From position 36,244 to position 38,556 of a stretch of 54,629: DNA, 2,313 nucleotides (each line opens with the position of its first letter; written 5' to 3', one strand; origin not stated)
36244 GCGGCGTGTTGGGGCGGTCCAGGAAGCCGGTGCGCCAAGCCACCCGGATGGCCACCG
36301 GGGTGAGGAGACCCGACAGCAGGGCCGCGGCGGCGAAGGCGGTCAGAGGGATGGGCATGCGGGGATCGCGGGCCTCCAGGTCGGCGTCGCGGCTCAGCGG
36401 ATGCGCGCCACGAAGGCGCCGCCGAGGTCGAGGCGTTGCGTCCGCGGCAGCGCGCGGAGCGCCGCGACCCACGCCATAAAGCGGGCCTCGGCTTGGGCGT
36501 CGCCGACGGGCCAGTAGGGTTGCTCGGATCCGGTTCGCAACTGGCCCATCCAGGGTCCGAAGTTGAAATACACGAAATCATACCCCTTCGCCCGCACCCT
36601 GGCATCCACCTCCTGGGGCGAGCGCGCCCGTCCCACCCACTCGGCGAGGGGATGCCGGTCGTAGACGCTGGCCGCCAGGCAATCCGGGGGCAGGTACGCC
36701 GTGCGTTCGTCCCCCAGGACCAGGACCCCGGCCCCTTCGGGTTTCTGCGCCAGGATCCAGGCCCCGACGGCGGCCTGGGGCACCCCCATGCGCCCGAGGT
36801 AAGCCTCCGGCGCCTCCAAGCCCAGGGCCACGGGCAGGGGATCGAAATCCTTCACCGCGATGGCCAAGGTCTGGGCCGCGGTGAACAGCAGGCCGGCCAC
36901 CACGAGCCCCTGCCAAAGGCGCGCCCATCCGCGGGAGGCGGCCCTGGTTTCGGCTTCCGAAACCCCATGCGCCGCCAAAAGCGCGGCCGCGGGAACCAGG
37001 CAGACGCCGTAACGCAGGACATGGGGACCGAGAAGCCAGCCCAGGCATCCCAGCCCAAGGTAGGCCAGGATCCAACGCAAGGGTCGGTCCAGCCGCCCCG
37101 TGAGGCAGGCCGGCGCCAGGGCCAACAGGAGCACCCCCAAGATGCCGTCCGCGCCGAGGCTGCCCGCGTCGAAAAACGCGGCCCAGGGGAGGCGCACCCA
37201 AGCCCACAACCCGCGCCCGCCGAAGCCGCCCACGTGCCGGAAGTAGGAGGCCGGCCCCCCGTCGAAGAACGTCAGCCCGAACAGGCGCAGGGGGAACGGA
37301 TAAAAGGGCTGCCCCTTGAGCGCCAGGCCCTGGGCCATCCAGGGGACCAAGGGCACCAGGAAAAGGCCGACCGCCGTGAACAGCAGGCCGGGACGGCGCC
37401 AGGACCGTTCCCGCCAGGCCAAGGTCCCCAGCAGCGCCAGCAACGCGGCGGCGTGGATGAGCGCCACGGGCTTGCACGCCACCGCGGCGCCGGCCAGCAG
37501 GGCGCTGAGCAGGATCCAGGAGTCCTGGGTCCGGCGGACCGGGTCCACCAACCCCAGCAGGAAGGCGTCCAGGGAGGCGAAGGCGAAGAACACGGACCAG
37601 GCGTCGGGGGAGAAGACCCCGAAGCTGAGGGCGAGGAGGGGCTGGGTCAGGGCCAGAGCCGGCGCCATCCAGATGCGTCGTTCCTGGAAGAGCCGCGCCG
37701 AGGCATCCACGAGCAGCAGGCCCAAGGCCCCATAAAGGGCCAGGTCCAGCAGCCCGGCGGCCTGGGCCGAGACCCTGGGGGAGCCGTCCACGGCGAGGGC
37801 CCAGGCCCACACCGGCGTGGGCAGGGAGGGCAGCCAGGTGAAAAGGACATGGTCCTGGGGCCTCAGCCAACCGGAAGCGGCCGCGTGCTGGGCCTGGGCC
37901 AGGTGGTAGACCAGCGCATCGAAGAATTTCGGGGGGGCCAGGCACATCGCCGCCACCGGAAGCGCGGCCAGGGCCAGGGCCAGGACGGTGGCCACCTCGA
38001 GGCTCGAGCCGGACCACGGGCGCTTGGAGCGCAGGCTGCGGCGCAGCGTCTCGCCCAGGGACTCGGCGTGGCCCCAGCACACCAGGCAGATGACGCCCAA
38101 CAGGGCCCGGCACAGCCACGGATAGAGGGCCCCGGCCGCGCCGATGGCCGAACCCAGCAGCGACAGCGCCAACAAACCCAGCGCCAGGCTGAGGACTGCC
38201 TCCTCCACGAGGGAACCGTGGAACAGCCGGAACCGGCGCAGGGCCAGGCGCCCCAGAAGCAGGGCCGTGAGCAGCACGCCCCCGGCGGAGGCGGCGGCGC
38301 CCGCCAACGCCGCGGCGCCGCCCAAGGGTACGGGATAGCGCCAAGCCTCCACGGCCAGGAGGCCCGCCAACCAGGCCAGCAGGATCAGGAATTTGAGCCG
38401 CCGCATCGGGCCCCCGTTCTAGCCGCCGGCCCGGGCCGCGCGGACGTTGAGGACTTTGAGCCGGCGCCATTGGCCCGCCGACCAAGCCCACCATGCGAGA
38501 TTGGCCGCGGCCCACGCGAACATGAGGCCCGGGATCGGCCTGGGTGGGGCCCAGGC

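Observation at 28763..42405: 13.6 kb glycosylation locus with three consecutive GT-C-like membrane proteins, a WecA-type initiator and TPR proteins, but no recognisable exporter or polymerase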

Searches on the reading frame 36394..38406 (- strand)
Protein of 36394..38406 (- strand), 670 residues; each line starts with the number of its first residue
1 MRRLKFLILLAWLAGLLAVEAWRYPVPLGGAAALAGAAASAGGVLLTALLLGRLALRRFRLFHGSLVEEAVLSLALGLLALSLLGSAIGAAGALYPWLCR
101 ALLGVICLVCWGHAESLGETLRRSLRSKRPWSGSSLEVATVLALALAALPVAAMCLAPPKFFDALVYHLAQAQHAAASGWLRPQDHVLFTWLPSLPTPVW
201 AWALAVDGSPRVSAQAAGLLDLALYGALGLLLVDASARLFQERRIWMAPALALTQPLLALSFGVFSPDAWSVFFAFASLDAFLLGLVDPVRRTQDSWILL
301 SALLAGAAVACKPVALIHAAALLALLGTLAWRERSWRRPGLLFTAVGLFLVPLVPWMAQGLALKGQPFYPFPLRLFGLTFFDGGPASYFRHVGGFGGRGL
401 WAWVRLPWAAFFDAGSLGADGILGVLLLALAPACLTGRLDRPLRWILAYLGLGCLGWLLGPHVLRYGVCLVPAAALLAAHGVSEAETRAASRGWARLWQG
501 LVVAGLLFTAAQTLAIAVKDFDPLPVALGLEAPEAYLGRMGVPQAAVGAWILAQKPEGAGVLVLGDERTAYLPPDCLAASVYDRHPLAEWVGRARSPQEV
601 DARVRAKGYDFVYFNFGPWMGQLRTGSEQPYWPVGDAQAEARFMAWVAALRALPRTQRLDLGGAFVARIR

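Call 6: search_protein_families(library=pfam, proteins=[window:36394-38406:-], max_evalue=0.01)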
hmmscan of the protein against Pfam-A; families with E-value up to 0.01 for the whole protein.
window:36394-38406:- (670 aa): 0 families

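Call 7: search_protein_families(library=ncbifam, proteins=[window:36394-38406:-], max_evalue=0.01)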
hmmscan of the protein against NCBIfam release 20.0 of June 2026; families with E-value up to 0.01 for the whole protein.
window:36394-38406:- (670 aa): 1 family
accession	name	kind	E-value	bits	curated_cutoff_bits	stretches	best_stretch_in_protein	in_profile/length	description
NF047510.1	LIC_10190_fam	subfamily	1.5e-08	33.8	100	1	231-373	183-315/424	LIC_10190 family membrane protein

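Call 20: find_homologous_proteins(query=window:36394-38406:-)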
Query window:36394-38406:- (670 aa): 47 proteins with E <= 0.001 among 8000 candidates.
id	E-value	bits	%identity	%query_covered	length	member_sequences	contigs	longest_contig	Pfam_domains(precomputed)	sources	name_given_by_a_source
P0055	0.0e+0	1459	100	100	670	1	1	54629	PF26626.1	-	-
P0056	2.3e-264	897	65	100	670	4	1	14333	PF26626.1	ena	-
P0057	4.0e-264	896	66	100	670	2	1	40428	-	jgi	jgi:hypothetical protein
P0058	1.3e-261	888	65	100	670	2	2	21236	-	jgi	jgi:hypothetical protein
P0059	1.3e-252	858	64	100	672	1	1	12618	-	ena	-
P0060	1.1e-246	839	63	100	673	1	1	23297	PF26626.1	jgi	jgi:hypothetical protein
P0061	5.2e-244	830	62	100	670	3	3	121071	-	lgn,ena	-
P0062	1.6e-220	752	59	100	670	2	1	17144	PF26626.1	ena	-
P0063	2.6e-217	741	60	97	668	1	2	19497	PF26626.1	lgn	-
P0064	4.2e-217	741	57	100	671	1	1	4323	PF26626.1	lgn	-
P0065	7.0e-217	740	56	100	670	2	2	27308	-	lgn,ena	-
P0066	1.4e-215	736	57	100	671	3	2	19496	PF26626.1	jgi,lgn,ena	jgi:hypothetical protein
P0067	2.2e-213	728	57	100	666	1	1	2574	PF26626.1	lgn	-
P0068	4.9e-213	727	58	100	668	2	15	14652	PF26626.1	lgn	-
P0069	6.4e-211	720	56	100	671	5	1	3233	PF26626.1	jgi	jgi:hypothetical protein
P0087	5.6e-24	102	28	84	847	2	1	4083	PF00515.35,PF26626.1,PF07719.24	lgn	-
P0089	7.9e-18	82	26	68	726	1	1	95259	PF02366.25,PF26626.1,PF13231.13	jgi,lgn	jgi:4-amino-4-deoxy-L-arabinose transferase-like glycosyltransferase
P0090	2.8e-16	77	28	79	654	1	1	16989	-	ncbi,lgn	-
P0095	1.0e-12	65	28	76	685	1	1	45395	PF02366.25,PF13231.13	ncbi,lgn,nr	ncbi:MAG: phospholipid carrier-dependent glycosyltransferase [Elusimicrobia bacterium]|nr:phospholip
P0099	2.0e-5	41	27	69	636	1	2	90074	PF02366.25,PF26626.1,PF13231.13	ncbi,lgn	ncbi:MAG: ArnT family glycosyltransferase [Candidatus Polarisedimenticolia bacterium]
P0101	3.1e-4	37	28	69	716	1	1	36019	-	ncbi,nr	ncbi:MAG: hypothetical protein HY926_00600 [Elusimicrobia bacterium]|nr:hypothetical protein [Elusim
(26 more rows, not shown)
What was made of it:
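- One homologue, P0087, is fused to TPR repeats (call 20).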

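Call 23: search_solved_structures(query=A2, max_evalue=1, show_alignments=1)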
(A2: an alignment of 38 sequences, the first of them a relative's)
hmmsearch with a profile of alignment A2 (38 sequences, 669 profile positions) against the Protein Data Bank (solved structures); distinct sequences matched with E-value up to 1: 6.
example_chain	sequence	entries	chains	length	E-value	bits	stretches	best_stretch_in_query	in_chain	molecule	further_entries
4p6b_A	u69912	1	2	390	0.43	12.1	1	344-402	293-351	Est-Y29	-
5zwq_A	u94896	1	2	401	0.44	12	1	344-402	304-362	Est-Y29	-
5zwr_B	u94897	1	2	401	0.45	12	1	344-402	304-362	Est-Y29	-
5zwv_B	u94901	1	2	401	0.45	12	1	344-402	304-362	Est-Y29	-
4p85_A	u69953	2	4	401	0.45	12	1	344-402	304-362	Est-Y29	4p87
5jjn_B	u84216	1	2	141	0.91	11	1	35-111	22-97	Sensory rhodopsin II transducer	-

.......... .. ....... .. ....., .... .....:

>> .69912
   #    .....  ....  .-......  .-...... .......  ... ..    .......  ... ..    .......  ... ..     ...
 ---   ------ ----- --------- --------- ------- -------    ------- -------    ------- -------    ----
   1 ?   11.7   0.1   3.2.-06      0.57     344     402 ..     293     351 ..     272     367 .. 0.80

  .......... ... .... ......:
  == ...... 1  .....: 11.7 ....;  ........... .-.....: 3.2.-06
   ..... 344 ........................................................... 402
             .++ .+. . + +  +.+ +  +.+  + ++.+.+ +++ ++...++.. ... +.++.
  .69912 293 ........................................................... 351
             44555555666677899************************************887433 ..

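Call 25: search_protein_families(library=pfam, alignment_id=A2, max_evalue=0.01)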
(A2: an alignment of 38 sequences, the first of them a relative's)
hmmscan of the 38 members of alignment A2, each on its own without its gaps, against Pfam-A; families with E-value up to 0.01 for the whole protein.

A. member 1, P0055 (670 aa): 0 families

B. families by the number of members that match (of 38 scanned): 11 families
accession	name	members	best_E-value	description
PF13231.12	PMT_2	7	1.5e-11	Dolichyl-phosphate-mannose-protein mannosyltransferase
PF02366.24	PMT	5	6.7e-08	Dolichyl-phosphate-mannose-protein mannosyltransferase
PF09913.15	DUF2142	5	5.8e-05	Predicted membrane protein (DUF2142)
PF00515.34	TPR_1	1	8.3e-07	Tetratricopeptide repeat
PF07719.23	TPR_2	1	8.1e-06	Tetratricopeptide repeat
PF07220.16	DUF1420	1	6e-05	Protein of unknown function (DUF1420)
PF13414.12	TPR_11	1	0.00014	TPR repeat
PF03901.23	Glyco_transf_22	1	0.00053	Alg9-like mannosyltransferase family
PF11028.14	TMEM260-like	1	0.002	Protein O-mannosyl-transferase TMEM260-like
PF13371.12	TPR_9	1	0.0034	Tetratricopeptide repeat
PF19764.4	DUF6251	1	0.0083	Family of unknown function (DUF6251)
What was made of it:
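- Closest known: Protein O-mannosyltransferases PMT. Same: mem670 relatives hit PMT, PMT_2 and TMEM260-like (call 25).
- A mem670 homologue (P0087) is fused to TPR repeats (calls 20, 25). mem670 relatives hit PMT, PMT_2 and TMEM260-like families (call 25). No MIR domain or other PMT hallmark beyond the membrane core was found (calls 6, 25).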

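Call 60: find_encoding_contigs(protein=P0089, flank=10000, max_places=1)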
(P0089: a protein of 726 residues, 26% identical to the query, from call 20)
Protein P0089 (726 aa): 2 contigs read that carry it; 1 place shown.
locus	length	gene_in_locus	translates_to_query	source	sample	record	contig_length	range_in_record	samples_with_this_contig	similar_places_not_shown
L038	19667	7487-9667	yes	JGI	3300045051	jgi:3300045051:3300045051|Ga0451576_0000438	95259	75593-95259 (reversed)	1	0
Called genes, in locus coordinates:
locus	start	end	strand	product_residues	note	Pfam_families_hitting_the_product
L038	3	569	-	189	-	?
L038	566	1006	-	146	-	PF02580:Tyr_Deacylase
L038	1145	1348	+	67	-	PF01037:AsnC_trans_reg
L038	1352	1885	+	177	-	-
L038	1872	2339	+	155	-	PF02643:DUF192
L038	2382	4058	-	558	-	PF15780:ASH (faint), PF22544:HYDIN_VesB_CFA65-like_Ig (weak)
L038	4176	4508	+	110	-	-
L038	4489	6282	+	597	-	PF13941:MutL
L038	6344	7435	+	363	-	-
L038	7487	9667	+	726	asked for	PF26626:DUF8201 (weak), PF02366:PMT (weak), PF13231:PMT_2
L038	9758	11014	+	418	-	PF20539:DUF6754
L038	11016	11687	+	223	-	-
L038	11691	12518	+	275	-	-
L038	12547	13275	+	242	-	-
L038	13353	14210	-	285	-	PF13623:SurA_N_2 (faint), PF13624:SurA_N_3, PF13145:Rotamase_2, PF13616:Rotamase_3, PF00639:Rotamase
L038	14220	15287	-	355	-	PF21088:MS_channel_1st, PF00924:MS_channel_2nd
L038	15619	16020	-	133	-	PF14697:Fer4_21 (weak), PF12797:Fer4_2 (weak), PF12837:Fer4_6 (weak), PF13237:Fer4_10 (weak), PF00037:Fer4 (weak), PF13183:Fer4_8 (weak), PF12838:Fer4_7, PF13187:Fer4_9 (weak), +2 more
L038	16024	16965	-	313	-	PF00146:NADHdh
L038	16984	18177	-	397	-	PF00374:NiFeSe_Hases, PF00346:Complex1_49kDa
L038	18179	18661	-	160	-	PF00329:Complex1_30kDa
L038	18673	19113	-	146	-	PF01058:Oxidored_q6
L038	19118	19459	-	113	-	PF00507:Oxidored_q4 (weak)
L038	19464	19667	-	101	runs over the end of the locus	PF00420:Oxidored_q2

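Call 61: find_encoding_contigs(protein=P0095, flank=10000, max_places=1)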
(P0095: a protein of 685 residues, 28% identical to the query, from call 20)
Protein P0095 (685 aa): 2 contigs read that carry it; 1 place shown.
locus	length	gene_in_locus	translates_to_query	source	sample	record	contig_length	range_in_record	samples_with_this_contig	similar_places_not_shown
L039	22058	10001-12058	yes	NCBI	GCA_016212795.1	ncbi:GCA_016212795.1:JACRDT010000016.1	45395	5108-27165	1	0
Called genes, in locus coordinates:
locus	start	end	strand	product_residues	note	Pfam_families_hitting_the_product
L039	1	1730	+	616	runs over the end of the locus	PF07719:TPR_2 (faint), PF13428:TPR_14 (faint), PF13432:TPR_16 (weak), PF08238:Sel1, PF00069:Pkinase, PF07714:PK_Tyr_Ser-Thr, PF01163:RIO1 (faint), PF03109:ABC1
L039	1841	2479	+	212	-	PF12802:MarR_2 (weak), PF13412:HTH_24 (weak), PF01909:NTP_transf_2, PF18765:Polbeta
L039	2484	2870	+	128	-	-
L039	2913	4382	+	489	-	-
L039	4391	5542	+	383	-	PF00534:Glycos_transf_1, PF13692:Glyco_trans_1_4, PF13524:Glyco_trans_1_2 (weak)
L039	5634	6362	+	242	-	PF00483:NTP_transferase, PF12804:NTP_transf_3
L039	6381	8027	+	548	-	PF13231:PMT_2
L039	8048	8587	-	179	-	PF01442:Apolipoprotein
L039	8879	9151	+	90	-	PF05016:ParE_toxin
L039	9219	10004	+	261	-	PF00535:Glycos_transf_2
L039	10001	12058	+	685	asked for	PF02366:PMT, PF13231:PMT_2 (weak)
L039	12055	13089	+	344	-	PF00953:Glycos_transf_4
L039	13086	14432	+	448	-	PF00890:FAD_binding_2 (weak), PF01266:DAO, PF01593:Amino_oxidase (weak), PF13450:NAD_binding_8, PF01593:Amino_oxidase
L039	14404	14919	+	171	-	PF00570:HRDC (weak)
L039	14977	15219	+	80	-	PF01402:RHH_1 (weak)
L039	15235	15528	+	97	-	PF13470:PIN_3 (weak)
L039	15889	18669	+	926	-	PF02310:B12-binding, PF04055:Radical_SAM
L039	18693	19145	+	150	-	-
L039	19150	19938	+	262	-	PF00929:RNase_T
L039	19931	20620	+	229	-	PF00733:Asn_synthase (weak), PF06508:QueC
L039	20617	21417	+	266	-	PF13353:Fer4_12, PF04055:Radical_SAM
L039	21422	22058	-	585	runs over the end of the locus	PF13091:PLDc_2, PF00614:PLDc (faint), PF13091:PLDc_2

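Call 64: find_encoding_contigs(protein=P0099, flank=10000, max_places=1)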
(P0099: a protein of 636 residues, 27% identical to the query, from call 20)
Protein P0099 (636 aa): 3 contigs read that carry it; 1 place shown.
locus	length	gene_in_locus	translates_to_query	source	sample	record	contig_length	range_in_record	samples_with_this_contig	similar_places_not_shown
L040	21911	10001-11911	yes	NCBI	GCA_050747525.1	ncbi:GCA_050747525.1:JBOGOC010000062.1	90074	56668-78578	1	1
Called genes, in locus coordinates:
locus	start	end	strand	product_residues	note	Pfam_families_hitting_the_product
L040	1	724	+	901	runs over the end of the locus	PF13415:Beta-prop_FBX42, PF24681:Kelch_KLHDC2_KLHL20_DRC7, PF24981:Beta-prop_ATRN-LZTR1, PF24681:Kelch_KLHDC2_KLHL20_DRC7, PF13415:Beta-prop_FBX42, PF24681:Kelch_KLHDC2_KLHL20_DRC7, PF24981:Beta-prop_ATRN-LZTR1, PF11617:Cu-binding_MopE (weak), +4 more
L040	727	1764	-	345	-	PF21088:MS_channel_1st, PF00924:MS_channel_2nd, PF21082:MS_channel_3rd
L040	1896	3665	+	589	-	PF02518:HATPase_c, PF13589:HATPase_c_3, PF09239:Topo-VIb_trans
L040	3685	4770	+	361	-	PF04406:TP6A_N, PF20768:Topo_VI_alpha, PF21180:TOP6A-Spo11_Toprim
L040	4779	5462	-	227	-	-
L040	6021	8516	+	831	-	PF00884:Sulfatase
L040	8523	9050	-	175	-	PF00226:DnaJ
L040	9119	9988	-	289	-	-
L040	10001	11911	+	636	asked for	PF26626:DUF8201, PF02366:PMT (weak), PF13231:PMT_2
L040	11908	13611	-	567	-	PF07969:Amidohydro_3, PF01979:Amidohydro_1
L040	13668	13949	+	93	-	PF00111:Fer2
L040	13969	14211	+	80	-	-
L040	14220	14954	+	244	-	PF00005:ABC_tran, PF13304:AAA_21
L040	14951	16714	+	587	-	-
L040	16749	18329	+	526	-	PF07690:MFS_1, PF13000:Acatn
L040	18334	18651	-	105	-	PF12973:Cupin_7 (weak), PF02311:AraC_binding (weak), PF07883:Cupin_2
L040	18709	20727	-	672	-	PF03130:HEAT_PBS (faint), PF02985:HEAT (faint), PF13646:HEAT_2, PF00160:Pro_isomerase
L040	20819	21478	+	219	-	PF05891:Methyltransf_PK (weak), PF13489:Methyltransf_23, PF13847:Methyltransf_31 (faint), PF08242:Methyltransf_12, PF13649:Methyltransf_25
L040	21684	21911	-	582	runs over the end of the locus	PF01839:FG-GAP (faint), PF13517:FG-GAP_3, PF07593:UnbV_ASPIC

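Call 65: find_encoding_contigs(protein=P0101, flank=10000, max_places=1)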
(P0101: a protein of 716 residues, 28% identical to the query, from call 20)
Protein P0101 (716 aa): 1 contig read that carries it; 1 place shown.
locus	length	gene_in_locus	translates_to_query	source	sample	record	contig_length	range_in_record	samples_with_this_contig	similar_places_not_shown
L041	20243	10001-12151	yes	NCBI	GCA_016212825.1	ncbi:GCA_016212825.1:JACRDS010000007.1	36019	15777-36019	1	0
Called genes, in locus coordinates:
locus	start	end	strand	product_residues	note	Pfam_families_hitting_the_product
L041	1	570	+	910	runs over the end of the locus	PF00082:Peptidase_S8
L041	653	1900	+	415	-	PF07075:NamZ_N, PF20732:NamZ_C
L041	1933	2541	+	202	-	-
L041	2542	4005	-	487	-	PF00933:Glyco_hydro_3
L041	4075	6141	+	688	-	-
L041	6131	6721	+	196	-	-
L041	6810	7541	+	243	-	PF01520:Amidase_3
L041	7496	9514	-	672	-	PF03169:OPT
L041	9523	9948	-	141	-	PF03479:PCC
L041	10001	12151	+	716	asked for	-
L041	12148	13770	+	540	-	PF13472:Lipase_GDSL_2 (weak)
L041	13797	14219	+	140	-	PF00571:CBS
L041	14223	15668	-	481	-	PF01966:HD (weak)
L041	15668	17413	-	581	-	PF13646:HEAT_2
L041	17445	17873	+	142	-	PF02590:SPOUT_MTase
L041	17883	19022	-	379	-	PF01966:HD, PF13286:HD_assoc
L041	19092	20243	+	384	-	PF01266:DAO (faint), PF12831:FAD_oxidored (weak), PF13450:NAD_binding_8, PF01593:Amino_oxidase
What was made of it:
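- Tried and rejected: It is absent around P0089 (L038), P0099 (L040, a Polarisedimenticolia MAG) and P0101 (L041) (calls 60, 64, 65).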

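Call 66: find_encoding_contigs(protein=P0090, flank=10000, max_places=1)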
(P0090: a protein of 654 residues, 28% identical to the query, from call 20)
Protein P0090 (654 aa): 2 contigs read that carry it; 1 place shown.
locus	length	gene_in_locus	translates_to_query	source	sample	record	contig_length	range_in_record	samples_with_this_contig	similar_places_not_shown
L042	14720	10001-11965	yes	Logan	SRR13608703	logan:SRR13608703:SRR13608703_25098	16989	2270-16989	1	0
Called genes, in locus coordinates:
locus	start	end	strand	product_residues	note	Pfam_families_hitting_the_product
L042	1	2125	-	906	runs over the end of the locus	PF02517:Rce1-like (weak), PF00089:Trypsin, PF13365:Trypsin_2, PF13180:PDZ_2 (weak)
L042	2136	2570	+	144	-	PF00462:Glutaredoxin (faint), PF03960:ArsC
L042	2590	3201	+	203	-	PF13580:SIS_2, PF01380:SIS (weak)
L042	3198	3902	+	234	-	PF00483:NTP_transferase, PF12804:NTP_transf_3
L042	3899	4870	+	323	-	PF00288:GHMP_kinases_N, PF08544:GHMP_kinases_C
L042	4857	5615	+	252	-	PF00535:Glycos_transf_2, PF13641:Glyco_tranf_2_3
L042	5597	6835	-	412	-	PF13231:PMT_2 (weak)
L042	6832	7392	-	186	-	PF13489:Methyltransf_23, PF13847:Methyltransf_31 (weak), PF08241:Methyltransf_11, PF13649:Methyltransf_25 (weak)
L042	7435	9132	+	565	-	PF13231:PMT_2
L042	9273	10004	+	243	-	PF00535:Glycos_transf_2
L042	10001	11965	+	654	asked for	-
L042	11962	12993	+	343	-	PF00953:Glycos_transf_4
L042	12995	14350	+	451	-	PF01266:DAO (weak), PF01494:FAD_binding_3 (weak), PF01593:Amino_oxidase, PF13450:NAD_binding_8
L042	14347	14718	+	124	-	?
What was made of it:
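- On Three-component GT-A/GtrA/GT-C glycosylation system: A GT2 is adjacent in the Elusimicrobia-type loci L039 and L042 (calls 61, 66).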
